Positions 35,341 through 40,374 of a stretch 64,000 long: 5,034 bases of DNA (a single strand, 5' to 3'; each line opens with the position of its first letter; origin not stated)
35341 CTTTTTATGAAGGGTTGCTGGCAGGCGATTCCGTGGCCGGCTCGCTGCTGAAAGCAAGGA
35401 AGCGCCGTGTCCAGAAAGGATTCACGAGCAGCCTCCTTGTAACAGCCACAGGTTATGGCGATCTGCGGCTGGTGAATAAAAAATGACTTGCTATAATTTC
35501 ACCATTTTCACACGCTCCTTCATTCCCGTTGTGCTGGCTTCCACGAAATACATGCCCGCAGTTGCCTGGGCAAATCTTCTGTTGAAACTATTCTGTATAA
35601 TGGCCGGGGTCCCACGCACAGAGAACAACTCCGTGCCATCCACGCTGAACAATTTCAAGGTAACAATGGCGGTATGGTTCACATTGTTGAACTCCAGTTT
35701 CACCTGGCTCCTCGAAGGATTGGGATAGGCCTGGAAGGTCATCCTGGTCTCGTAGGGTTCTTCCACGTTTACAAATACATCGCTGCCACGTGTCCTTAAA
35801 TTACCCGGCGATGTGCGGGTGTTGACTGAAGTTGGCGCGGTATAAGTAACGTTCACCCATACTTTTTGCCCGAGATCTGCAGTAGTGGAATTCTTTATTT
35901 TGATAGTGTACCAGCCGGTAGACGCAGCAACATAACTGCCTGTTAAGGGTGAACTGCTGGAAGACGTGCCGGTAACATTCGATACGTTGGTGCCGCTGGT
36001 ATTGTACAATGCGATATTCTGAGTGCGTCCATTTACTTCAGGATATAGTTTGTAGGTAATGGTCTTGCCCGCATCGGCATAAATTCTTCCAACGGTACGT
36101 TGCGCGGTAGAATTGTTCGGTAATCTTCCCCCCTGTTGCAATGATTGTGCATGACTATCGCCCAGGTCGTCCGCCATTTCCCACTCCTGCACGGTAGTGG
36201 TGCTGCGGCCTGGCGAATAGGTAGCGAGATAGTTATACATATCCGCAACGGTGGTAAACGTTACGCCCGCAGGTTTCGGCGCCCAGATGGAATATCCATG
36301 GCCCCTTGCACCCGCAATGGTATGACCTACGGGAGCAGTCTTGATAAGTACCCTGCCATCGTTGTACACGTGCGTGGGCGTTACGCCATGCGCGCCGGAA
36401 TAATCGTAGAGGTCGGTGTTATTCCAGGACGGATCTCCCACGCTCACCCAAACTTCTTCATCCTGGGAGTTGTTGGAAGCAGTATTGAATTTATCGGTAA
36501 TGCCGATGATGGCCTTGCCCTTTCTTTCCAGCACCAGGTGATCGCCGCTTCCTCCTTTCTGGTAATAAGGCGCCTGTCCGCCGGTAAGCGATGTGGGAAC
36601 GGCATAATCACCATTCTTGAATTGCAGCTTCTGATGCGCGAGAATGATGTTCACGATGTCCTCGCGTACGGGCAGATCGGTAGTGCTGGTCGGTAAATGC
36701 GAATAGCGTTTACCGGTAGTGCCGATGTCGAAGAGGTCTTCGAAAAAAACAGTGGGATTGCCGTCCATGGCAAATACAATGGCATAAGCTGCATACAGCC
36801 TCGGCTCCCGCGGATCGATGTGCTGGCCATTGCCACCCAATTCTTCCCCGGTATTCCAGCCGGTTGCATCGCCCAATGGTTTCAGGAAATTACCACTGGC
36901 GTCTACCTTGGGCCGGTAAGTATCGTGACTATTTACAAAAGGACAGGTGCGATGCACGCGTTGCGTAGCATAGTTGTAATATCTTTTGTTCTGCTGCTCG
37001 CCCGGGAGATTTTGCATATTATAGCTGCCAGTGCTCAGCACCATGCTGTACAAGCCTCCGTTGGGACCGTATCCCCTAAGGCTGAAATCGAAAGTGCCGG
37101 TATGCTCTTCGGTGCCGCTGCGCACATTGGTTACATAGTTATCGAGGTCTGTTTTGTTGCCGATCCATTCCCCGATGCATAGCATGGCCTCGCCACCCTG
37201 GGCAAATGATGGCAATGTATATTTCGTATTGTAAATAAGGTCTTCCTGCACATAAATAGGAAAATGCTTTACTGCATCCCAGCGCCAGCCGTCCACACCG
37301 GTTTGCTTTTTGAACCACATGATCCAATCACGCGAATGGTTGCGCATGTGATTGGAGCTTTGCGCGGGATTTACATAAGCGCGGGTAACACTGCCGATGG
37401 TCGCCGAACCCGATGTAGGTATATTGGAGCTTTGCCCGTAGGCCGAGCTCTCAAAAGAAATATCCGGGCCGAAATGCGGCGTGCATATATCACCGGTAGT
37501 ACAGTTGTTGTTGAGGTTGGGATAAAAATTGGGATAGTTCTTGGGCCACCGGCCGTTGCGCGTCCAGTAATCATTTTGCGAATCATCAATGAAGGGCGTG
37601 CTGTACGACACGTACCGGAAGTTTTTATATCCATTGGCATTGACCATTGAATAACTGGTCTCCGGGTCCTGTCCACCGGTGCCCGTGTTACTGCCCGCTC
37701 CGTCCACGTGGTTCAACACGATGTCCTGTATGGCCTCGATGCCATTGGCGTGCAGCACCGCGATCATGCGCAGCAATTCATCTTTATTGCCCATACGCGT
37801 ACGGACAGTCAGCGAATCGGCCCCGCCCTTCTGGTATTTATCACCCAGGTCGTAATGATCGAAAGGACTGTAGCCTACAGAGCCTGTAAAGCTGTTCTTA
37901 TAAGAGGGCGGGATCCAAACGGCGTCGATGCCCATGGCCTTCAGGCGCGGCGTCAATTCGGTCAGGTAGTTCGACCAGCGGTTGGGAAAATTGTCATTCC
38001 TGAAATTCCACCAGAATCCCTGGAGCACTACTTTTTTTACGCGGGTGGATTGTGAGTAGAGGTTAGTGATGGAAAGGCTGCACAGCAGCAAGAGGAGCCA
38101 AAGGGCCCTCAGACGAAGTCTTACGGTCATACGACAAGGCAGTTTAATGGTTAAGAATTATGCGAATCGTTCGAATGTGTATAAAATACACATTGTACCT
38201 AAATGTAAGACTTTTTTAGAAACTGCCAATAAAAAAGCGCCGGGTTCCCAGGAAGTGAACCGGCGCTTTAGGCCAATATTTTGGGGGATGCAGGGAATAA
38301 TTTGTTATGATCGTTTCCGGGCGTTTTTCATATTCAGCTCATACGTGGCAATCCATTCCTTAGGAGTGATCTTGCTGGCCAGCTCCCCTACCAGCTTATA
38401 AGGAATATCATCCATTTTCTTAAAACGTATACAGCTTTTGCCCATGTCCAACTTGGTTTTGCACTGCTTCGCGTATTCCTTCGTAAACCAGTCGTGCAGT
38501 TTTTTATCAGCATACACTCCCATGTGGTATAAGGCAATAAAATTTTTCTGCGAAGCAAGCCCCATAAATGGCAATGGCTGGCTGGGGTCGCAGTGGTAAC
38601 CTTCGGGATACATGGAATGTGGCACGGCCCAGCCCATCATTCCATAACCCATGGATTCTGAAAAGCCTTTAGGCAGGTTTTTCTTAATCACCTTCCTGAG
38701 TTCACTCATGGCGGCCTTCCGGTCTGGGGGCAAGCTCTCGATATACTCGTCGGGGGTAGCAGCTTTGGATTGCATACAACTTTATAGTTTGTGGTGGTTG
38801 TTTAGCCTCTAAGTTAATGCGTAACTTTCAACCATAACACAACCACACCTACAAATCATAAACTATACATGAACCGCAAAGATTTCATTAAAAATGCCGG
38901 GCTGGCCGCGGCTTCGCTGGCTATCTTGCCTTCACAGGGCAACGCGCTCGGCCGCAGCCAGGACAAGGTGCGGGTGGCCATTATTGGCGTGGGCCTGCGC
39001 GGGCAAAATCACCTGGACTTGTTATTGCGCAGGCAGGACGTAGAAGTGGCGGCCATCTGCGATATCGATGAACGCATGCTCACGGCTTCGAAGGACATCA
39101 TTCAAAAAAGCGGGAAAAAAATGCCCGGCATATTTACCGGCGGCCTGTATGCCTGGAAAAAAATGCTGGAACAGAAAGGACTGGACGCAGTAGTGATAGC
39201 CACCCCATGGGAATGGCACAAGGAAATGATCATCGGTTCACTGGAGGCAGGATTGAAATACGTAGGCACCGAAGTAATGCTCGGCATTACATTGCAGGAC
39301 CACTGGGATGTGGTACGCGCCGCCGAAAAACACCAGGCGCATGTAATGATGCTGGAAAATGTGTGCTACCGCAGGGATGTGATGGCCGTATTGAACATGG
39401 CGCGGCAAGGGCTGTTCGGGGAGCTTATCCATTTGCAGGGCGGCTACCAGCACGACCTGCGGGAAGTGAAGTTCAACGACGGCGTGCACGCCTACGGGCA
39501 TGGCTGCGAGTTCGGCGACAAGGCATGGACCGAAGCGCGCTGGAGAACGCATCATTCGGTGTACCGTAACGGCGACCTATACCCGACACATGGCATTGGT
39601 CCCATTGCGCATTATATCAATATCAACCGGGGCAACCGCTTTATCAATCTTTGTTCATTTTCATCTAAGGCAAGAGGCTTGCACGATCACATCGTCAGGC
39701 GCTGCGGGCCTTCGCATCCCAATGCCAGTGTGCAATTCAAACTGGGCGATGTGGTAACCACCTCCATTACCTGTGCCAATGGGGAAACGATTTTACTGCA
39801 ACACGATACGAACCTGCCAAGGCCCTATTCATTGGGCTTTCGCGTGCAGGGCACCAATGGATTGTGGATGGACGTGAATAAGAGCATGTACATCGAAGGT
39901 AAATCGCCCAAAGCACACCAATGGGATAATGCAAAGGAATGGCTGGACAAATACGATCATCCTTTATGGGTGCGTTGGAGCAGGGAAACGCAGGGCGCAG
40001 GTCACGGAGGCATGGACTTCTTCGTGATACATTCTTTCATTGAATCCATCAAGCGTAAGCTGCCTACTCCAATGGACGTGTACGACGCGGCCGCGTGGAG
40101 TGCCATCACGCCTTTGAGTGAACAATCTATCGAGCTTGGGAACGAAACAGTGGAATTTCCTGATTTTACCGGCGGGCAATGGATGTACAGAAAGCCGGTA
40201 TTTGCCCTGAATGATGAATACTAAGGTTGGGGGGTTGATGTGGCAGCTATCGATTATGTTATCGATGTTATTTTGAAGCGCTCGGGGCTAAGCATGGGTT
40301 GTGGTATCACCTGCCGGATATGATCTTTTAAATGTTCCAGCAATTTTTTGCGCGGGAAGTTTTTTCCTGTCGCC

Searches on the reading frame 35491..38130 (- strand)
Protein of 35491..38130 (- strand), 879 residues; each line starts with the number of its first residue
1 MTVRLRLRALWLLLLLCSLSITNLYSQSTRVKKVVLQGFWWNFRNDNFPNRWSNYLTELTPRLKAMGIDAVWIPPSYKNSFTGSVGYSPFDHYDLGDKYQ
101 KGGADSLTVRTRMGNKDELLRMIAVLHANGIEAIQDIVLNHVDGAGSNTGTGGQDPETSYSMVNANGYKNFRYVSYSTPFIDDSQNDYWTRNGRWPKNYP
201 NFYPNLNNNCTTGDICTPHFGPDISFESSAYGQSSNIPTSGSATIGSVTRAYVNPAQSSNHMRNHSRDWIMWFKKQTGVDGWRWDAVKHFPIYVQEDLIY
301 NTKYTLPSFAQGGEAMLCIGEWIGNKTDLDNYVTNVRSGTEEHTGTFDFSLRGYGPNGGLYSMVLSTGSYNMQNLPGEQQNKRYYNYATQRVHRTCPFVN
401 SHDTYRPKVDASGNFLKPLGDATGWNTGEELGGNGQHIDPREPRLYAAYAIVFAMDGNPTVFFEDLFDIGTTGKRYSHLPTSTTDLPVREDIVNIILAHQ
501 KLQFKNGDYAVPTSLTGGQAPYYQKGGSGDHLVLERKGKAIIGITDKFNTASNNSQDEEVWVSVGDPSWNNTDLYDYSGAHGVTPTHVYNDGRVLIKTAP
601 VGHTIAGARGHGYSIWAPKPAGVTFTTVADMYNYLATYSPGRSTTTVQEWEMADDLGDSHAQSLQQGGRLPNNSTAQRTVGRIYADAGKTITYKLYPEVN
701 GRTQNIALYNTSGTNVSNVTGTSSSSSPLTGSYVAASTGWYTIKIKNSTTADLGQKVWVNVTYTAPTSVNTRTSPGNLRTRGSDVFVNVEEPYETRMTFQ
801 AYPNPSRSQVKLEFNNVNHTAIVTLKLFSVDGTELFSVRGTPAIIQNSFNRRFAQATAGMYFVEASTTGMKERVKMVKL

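Call 10: search_protein_families(library=pfam, proteins=[window:35491-38130:-], max_evalue=0.001)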
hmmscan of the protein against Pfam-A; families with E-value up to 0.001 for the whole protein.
window:35491-38130:- (879 aa): 2 families
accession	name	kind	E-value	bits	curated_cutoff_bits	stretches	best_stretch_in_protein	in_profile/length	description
PF00128.31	Alpha-amylase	-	2.6e-10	40.6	22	1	63-142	28-92/446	Alpha amylase, catalytic domain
PF18962.6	Por_Secre_tail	-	1.2e-09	38.8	27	1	802-871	2-68/75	Secretion system C-terminal sorting domain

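Call 38: find_related_loci(query=window:35491-38130:-, collection=metagenome_contigs, flank=8000)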
Query window:35491-38130:- (879 aa) in metagenome_contigs; peptide patterns used: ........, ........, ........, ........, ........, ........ (x = any residue, [..] = any of these).
199 stretches matched a pattern; 138 encode a relative of the query (tblastn E <= 1e-3); the best 80 are kept; 80 distinct loci.
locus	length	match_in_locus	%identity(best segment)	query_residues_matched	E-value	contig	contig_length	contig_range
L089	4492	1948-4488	84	1-847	0e+0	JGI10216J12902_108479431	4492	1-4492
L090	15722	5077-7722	72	5-879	0e+0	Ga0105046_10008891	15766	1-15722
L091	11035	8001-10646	72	5-879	0e+0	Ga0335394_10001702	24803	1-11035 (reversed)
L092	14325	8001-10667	71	1-879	0e+0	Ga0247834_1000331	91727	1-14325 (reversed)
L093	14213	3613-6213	68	3-878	0e+0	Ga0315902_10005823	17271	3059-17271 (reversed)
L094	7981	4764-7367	69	18-879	0e+0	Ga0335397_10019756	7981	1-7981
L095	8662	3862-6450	69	22-879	0e+0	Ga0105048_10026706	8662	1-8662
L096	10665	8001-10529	68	30-878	0e+0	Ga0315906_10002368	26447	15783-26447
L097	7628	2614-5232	67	1-878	0e+0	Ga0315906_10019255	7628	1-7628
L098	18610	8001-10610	65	7-878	0e+0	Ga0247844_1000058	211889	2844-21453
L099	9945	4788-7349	62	23-878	0e+0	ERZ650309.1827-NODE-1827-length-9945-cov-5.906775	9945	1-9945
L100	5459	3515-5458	76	30-678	0e+0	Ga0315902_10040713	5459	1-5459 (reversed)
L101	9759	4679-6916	65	28-778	0e+0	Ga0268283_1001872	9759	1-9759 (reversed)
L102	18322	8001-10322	61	1-778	0e+0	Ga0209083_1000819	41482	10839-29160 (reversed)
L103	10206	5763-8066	61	4-779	0e+0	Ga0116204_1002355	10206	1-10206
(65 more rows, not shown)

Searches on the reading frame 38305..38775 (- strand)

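Call 10: search_protein_families(library=pfam, proteins=[window:38305-38775:-], max_evalue=0.001)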
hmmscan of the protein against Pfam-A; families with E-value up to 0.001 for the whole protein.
window:38305-38775:- (156 aa): 2 families
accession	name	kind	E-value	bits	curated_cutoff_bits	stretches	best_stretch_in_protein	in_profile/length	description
PF08818.16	DUF1801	-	2.2e-19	70.1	27.2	1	19-133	1-81/85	Domain of unknown function (DU1801)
PF21183.3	HAT1_C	-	0.00068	20.5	27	0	87-114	14-41/52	Histone acetyltransferase type B catalytic subunit, C-terminal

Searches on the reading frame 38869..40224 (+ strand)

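Call 10: search_protein_families(library=pfam, proteins=[window:38869-40224:+], max_evalue=0.001)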
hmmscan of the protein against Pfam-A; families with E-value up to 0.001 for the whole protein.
window:38869-40224:+ (451 aa): 2 families
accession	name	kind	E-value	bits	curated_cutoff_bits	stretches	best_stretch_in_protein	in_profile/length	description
PF21252.2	Glyco_hydro_109_C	-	4.3e-89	297.2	27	1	172-354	1-186/187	Glycosyl hydrolase 109, C-terminal domain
PF01408.29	GFO_IDH_MocA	-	3.6e-11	44.2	24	1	34-161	1-118/120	Oxidoreductase family, NAD-binding Rossmann fold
